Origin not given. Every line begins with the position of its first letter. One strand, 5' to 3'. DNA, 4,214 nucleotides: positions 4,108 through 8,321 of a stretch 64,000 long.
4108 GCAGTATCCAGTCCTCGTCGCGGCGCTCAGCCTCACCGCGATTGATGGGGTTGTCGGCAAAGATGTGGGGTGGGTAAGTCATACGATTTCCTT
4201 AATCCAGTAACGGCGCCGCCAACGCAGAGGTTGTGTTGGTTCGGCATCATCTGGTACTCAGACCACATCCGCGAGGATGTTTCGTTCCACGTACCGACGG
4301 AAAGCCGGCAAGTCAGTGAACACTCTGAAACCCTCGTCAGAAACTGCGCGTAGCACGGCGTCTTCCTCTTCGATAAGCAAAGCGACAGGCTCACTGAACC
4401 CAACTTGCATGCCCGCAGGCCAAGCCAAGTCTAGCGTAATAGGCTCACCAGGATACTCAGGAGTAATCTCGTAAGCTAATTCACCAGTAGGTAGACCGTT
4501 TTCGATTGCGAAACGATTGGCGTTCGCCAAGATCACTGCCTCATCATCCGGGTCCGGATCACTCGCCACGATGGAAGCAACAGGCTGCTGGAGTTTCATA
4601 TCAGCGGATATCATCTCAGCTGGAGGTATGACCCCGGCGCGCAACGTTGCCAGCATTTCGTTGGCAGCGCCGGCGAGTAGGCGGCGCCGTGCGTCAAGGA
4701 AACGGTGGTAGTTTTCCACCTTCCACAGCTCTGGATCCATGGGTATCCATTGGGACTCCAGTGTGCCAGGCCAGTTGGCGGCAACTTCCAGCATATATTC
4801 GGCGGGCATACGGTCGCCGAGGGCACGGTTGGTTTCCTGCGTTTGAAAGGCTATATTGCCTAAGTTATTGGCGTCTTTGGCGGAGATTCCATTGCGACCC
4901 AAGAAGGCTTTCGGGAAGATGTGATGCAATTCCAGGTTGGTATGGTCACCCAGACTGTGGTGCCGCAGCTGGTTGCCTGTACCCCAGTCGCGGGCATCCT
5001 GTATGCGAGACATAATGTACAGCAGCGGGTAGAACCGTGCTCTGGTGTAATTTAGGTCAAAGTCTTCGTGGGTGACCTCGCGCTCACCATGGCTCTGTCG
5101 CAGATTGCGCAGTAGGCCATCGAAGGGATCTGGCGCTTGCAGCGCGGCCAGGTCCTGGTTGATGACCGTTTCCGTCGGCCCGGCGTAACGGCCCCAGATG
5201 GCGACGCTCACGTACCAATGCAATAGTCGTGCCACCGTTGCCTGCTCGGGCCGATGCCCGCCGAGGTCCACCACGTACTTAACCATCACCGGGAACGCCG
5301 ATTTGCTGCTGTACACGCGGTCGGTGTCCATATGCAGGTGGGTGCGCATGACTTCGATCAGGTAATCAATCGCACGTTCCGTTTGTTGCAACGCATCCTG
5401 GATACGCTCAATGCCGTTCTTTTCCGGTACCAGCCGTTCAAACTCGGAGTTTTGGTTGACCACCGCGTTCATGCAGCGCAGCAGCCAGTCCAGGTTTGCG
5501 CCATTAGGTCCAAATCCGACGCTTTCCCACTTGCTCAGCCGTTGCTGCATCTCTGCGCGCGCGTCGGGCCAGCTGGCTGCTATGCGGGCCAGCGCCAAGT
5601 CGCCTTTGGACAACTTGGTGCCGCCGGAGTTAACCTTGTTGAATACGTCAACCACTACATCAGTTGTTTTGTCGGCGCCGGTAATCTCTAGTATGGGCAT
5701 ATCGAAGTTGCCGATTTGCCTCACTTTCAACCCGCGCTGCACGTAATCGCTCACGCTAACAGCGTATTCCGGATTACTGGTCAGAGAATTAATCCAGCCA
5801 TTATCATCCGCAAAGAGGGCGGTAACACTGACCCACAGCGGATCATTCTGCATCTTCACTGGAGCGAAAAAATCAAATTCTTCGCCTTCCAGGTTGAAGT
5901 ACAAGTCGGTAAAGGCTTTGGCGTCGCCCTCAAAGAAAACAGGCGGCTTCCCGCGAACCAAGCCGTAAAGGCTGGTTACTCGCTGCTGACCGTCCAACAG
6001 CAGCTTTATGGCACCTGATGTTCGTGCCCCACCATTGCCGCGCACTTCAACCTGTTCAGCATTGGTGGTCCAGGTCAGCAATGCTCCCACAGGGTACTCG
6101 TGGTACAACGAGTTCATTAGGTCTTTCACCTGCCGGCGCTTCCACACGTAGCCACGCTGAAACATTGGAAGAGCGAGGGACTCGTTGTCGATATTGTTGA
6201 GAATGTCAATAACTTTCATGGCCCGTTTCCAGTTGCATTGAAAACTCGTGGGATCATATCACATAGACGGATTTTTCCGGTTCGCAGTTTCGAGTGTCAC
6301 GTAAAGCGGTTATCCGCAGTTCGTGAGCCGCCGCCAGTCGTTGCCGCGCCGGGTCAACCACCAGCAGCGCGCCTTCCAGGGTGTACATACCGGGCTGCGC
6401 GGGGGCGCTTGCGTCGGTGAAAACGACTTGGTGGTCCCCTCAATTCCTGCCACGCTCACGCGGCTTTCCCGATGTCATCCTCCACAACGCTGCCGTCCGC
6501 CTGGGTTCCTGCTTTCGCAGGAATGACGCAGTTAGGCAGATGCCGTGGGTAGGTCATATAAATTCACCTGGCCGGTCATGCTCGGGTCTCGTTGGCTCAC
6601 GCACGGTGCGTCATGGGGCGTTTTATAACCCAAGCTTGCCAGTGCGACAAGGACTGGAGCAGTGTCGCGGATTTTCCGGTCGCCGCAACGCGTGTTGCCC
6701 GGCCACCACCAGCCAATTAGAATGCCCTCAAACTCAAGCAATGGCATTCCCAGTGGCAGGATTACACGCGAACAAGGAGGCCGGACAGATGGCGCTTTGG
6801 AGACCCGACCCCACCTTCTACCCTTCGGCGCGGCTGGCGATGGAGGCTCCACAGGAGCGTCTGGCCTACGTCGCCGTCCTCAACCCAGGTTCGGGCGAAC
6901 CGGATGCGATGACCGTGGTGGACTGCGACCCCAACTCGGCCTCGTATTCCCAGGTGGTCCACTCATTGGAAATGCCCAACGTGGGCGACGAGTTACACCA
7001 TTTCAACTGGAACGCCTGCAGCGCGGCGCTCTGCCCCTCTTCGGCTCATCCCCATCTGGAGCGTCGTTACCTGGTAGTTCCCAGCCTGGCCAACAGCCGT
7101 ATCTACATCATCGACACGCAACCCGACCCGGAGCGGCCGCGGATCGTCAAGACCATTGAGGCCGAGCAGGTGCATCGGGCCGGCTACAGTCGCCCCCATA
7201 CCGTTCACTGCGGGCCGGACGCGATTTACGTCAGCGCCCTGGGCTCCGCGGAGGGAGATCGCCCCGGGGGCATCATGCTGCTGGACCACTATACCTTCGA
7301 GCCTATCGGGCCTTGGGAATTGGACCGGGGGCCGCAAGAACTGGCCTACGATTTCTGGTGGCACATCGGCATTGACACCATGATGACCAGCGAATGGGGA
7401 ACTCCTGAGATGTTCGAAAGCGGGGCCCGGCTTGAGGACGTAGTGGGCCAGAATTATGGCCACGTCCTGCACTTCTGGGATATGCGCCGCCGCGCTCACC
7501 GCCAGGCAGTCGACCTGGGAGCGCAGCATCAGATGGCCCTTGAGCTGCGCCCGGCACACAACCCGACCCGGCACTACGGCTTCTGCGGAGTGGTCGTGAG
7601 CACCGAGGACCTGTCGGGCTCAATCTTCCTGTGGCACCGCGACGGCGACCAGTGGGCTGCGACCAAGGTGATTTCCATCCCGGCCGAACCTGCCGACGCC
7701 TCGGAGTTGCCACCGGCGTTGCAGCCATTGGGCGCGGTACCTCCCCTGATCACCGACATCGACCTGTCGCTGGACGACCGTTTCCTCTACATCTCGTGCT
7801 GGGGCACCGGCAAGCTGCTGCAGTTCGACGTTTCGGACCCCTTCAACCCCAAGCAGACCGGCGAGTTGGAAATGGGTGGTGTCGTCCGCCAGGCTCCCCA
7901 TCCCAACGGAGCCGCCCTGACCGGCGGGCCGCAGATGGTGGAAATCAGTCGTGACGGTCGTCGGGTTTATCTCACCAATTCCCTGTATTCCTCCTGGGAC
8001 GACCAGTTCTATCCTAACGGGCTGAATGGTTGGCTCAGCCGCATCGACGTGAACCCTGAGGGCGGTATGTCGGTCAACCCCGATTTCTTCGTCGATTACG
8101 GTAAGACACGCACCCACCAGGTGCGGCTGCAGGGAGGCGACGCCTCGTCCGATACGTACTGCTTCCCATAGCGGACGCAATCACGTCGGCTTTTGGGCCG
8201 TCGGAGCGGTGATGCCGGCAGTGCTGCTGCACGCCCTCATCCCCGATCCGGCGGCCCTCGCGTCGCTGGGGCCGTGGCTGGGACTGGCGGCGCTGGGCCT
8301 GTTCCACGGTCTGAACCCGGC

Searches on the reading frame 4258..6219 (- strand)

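Call 73: search_protein_families(library=pfam, proteins=[window:4258-6219:-], max_evalue=0.001)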
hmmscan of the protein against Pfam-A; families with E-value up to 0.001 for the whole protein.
window:4258-6219:- (653 aa): 1 family
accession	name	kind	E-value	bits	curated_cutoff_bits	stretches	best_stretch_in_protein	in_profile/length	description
PF03235.19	GmrSD_N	-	3.5e-26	93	33.2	1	4-213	2-198/199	GmrSD restriction endonuclease, N-terminal domain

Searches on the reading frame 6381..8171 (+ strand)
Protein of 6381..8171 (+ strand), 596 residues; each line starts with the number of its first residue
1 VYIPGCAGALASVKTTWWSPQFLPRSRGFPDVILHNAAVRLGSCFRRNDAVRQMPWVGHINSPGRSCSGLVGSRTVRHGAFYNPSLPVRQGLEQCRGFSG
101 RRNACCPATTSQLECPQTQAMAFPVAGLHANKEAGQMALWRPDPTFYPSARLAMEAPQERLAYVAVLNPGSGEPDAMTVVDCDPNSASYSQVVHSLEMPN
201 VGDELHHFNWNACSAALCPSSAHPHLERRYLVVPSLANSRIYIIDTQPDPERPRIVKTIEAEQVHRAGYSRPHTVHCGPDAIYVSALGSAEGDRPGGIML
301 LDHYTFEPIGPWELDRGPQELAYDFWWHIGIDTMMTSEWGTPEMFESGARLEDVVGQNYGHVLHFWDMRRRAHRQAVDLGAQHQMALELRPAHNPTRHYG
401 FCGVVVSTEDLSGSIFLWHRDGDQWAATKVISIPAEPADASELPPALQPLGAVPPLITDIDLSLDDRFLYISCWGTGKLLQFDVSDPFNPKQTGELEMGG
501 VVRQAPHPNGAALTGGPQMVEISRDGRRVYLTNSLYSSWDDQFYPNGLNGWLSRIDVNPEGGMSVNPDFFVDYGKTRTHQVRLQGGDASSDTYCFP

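Call 73: search_protein_families(library=pfam, proteins=[window:6381-8171:+], max_evalue=0.001)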
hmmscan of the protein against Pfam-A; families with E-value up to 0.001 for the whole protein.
window:6381-8171:+ (596 aa): 1 family
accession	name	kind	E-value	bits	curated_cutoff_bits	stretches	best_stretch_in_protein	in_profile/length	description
PF05694.17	SBP56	-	1e-186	621.6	34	1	141-594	2-453/453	56kDa selenium binding protein (SBP56)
